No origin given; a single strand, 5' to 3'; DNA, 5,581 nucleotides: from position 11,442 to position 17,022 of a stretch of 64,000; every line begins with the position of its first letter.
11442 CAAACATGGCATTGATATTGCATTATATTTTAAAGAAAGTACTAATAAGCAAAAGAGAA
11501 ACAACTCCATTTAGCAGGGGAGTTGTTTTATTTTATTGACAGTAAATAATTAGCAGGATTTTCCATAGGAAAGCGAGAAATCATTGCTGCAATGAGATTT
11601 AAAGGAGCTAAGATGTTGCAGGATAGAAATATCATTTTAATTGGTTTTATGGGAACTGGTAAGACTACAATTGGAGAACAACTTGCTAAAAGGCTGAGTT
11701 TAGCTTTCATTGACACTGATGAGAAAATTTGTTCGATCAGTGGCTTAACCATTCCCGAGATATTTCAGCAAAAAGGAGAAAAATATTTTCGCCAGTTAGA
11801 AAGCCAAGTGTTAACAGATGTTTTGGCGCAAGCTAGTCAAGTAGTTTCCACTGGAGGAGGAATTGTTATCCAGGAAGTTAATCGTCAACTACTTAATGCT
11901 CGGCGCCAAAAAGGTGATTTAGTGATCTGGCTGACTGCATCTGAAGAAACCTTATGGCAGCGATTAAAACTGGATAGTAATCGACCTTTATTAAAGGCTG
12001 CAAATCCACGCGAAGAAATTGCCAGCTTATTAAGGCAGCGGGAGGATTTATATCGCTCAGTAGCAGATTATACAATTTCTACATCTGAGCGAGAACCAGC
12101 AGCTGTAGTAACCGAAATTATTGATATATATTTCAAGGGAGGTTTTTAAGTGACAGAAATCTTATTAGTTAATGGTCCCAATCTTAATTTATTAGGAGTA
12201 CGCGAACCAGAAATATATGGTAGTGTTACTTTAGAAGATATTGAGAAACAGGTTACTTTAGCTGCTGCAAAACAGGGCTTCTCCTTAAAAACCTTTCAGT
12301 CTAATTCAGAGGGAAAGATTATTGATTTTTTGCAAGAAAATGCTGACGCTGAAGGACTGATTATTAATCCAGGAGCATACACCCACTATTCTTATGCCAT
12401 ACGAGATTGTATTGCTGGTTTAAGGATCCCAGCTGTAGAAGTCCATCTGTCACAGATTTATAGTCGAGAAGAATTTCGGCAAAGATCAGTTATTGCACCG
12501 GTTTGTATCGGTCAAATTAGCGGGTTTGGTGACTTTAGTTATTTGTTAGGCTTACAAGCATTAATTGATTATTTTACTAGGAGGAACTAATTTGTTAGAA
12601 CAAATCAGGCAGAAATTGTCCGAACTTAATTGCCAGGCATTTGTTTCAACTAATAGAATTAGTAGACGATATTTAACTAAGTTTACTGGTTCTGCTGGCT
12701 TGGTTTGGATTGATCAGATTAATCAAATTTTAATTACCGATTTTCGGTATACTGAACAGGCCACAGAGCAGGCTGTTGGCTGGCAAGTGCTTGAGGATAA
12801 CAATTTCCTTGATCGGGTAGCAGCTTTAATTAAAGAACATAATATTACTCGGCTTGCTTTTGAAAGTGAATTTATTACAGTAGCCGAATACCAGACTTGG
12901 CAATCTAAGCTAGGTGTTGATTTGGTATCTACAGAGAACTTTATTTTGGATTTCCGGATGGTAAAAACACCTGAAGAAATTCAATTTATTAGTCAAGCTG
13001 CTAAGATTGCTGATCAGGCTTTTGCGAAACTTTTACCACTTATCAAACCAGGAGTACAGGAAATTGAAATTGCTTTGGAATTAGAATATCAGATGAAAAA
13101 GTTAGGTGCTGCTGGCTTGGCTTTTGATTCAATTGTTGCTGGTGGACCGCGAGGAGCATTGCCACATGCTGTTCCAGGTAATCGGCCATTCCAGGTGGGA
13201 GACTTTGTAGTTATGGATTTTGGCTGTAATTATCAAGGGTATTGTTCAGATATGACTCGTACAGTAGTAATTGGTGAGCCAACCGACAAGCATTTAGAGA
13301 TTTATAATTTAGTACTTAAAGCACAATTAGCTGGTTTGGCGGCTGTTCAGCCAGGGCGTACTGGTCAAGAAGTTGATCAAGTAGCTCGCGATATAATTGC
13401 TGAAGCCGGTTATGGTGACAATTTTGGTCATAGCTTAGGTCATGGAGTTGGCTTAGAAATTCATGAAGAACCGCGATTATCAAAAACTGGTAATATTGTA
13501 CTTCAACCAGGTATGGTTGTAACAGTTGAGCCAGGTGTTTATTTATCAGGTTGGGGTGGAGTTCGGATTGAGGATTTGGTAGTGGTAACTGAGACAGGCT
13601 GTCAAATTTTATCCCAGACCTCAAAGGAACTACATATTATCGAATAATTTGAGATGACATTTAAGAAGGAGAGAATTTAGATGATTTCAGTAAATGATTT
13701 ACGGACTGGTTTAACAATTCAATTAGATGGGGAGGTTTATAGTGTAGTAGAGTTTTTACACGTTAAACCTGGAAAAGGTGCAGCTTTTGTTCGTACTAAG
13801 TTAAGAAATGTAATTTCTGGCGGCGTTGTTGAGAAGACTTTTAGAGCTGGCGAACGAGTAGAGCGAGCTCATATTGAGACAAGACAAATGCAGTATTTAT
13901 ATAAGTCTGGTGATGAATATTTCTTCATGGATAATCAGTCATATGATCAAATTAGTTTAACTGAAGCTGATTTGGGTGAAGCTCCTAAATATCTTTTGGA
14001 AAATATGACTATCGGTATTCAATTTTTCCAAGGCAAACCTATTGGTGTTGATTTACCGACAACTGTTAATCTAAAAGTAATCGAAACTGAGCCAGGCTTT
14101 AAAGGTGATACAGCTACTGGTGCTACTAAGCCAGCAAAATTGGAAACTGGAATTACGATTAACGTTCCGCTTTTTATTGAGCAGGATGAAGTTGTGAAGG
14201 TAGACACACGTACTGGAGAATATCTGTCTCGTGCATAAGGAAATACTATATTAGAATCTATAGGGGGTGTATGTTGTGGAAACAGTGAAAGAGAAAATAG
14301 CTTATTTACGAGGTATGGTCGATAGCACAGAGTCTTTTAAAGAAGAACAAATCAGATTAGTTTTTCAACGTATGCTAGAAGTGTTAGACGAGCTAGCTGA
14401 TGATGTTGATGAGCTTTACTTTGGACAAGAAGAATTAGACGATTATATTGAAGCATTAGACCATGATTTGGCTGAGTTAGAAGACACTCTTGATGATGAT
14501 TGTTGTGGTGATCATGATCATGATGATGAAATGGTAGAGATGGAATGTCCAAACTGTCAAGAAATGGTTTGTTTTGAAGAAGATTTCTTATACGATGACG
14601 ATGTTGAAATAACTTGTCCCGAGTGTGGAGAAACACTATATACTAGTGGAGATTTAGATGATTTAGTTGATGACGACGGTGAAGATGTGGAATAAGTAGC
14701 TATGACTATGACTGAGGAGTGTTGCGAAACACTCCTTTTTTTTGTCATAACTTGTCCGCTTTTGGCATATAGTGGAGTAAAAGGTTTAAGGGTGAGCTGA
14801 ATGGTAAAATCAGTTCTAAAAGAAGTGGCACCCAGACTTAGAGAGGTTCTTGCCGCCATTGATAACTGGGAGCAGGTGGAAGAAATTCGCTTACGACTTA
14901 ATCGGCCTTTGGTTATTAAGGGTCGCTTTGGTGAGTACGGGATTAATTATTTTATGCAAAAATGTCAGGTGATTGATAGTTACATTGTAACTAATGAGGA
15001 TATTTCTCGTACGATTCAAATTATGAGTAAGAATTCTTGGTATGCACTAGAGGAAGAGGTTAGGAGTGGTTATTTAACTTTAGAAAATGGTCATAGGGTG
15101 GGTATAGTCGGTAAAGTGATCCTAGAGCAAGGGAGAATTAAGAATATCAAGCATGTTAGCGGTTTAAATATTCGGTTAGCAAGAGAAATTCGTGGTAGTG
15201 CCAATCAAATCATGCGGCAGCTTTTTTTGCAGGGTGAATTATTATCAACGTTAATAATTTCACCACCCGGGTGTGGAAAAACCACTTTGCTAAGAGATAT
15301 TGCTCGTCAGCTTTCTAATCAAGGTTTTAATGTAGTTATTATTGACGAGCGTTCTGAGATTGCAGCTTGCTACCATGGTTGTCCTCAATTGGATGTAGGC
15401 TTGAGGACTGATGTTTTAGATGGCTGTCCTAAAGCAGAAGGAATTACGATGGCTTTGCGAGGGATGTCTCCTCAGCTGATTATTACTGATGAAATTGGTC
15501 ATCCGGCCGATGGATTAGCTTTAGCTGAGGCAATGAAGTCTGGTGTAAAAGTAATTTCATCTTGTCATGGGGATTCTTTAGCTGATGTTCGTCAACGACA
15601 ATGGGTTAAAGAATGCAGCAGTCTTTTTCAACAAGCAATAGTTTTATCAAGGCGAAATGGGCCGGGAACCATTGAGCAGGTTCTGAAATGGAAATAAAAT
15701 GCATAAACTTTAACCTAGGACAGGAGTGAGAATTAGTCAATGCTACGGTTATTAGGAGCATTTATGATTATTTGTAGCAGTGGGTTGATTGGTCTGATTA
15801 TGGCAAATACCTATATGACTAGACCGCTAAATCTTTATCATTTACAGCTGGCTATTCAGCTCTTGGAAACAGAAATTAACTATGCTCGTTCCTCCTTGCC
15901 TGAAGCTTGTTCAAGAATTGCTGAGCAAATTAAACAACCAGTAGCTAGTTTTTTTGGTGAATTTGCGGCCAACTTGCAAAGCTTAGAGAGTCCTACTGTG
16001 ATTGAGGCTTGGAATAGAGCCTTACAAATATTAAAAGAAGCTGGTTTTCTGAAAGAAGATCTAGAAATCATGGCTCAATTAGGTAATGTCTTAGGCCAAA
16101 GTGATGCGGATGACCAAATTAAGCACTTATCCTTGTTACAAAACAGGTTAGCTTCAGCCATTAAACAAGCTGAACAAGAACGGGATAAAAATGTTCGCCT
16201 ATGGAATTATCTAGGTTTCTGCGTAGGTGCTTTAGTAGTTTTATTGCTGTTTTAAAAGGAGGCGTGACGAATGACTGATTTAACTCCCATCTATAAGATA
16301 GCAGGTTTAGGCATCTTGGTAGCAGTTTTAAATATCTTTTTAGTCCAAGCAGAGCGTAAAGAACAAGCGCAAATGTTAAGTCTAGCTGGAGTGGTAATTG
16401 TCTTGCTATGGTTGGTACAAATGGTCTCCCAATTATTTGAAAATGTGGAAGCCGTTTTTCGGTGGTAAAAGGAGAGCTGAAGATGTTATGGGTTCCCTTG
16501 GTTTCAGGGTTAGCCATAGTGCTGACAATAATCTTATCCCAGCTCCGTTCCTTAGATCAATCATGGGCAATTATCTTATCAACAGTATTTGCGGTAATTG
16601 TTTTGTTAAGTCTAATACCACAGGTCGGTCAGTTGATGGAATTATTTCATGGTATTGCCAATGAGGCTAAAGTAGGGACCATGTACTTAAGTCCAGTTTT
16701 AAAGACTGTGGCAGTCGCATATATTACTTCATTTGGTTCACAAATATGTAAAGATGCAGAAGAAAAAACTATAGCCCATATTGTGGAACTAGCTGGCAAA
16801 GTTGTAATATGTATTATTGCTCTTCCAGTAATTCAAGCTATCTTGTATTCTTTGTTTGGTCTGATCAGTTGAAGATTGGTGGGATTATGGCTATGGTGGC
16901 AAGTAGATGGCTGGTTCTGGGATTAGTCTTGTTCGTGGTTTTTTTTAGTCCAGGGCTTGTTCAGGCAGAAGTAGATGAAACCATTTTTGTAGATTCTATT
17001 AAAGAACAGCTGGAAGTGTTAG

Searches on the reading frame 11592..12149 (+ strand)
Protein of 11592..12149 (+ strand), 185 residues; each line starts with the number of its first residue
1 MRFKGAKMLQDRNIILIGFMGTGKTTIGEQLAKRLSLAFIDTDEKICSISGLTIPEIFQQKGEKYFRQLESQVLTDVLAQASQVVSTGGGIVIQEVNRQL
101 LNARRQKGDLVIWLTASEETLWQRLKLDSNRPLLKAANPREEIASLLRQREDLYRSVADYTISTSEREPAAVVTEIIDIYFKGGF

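Call 58: search_protein_families(library=pfam, proteins=[window:11592-12149:+], max_evalue=0.00001)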
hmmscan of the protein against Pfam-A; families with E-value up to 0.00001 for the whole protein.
window:11592-12149:+ (185 aa): 3 families
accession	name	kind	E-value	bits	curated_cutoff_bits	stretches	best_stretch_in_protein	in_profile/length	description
PF01202.28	SKI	-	2.7e-49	167.8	22.1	1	20-178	1-156/159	Shikimate kinase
PF13238.12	AAA_18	-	7e-14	52.8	29.4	1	14-139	1-122/128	AAA domain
PF13671.12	AAA_33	-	1e-07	32.8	27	1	14-126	2-116/143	AAA domain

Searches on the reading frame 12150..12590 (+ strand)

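Call 58: search_protein_families(library=pfam, proteins=[window:12150-12590:+], max_evalue=0.00001)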
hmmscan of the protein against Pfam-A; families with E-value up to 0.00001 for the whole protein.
window:12150-12590:+ (146 aa): 1 family
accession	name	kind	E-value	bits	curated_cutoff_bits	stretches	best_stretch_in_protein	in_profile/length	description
PF01220.24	DHquinase_II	-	1.4e-56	190.5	23.3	1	4-138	2-137/138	Dehydroquinase class II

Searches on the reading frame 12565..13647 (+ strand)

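Call 58: search_protein_families(library=pfam, proteins=[window:12565-13647:+], max_evalue=0.00001)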
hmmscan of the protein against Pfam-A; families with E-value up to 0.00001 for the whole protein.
window:12565-13647:+ (360 aa): 2 families
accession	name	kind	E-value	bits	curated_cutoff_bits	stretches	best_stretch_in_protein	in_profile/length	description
PF00557.29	Peptidase_M24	-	1.8e-77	260.3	23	1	142-343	3-208/208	Metallopeptidase family M24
PF01321.24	Creatinase_N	-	1.2e-21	78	22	1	11-133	2-128/128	Creatinase/Prolidase N-terminal domain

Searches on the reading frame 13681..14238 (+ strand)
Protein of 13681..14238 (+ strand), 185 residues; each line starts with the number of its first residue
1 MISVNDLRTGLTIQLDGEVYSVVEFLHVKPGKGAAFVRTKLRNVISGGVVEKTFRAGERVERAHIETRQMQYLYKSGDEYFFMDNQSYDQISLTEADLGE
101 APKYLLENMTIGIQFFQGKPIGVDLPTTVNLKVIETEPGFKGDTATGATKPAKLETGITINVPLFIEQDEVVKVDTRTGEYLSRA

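Call 58: search_protein_families(library=pfam, proteins=[window:13681-14238:+], max_evalue=0.00001)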
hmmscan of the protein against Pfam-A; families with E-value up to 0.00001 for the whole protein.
window:13681-14238:+ (185 aa): 3 families
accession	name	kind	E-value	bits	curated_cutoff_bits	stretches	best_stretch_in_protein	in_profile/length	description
PF09285.17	Elong-fact-P_C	-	3.8e-28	97.4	25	1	129-184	1-56/56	Elongation factor P, C-terminal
PF08207.18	EFP_N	-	2.5e-27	95.1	23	1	3-60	1-58/58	Elongation factor P (EF-P) KOW-like domain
PF01132.26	EFP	-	7.5e-23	80.7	27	1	68-121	1-54/54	Elongation factor P (EF-P) OB domain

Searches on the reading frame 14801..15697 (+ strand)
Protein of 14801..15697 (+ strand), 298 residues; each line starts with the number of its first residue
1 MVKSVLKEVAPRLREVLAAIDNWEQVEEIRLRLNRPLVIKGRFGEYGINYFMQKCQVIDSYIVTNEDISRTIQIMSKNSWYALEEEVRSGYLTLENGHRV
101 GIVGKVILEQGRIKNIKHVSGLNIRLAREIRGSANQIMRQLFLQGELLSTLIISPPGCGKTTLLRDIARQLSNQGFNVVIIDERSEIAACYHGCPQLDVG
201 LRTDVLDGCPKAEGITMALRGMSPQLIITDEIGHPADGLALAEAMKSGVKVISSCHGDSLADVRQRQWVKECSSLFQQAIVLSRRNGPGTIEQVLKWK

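Call 59: search_protein_families(library=pfam, proteins=[window:14801-15697:+], max_evalue=0.00001)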
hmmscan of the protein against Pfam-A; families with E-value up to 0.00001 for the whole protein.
window:14801-15697:+ (298 aa): 1 family
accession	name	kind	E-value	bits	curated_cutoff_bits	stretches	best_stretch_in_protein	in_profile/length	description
PF19568.5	Spore_III_AA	-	1.2e-88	297.6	27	1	5-295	7-299/306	Sporulation stage III, protein AA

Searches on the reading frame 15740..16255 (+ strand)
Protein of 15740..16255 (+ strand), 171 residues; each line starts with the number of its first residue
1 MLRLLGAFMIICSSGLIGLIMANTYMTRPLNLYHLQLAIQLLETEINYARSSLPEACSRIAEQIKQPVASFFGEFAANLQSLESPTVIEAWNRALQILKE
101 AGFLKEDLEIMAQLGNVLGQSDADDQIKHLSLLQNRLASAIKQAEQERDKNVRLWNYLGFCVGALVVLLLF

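Call 59: search_protein_families(library=pfam, proteins=[window:15740-16255:+], max_evalue=0.00001)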
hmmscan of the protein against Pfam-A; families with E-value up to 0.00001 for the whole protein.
window:15740-16255:+ (171 aa): 1 family
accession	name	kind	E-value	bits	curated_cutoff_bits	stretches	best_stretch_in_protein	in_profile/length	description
PF09548.15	Spore_III_AB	-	2.5e-51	174.5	32.5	1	4-171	2-170/170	Stage III sporulation protein AB (spore_III_AB)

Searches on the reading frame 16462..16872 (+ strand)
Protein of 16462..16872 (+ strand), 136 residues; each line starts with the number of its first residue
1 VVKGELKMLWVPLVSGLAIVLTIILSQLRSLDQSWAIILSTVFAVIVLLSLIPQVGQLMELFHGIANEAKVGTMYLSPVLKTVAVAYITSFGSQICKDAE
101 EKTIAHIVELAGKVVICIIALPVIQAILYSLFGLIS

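Call 59: search_protein_families(library=pfam, proteins=[window:16462-16872:+], max_evalue=0.00001)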
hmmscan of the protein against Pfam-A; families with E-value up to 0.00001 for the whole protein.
window:16462-16872:+ (136 aa): 1 family
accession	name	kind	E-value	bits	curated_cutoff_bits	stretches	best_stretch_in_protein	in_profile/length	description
PF06686.16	SpoIIIAC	-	3.8e-19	69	24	1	79-129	1-51/56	Stage III sporulation protein AC/AD protein family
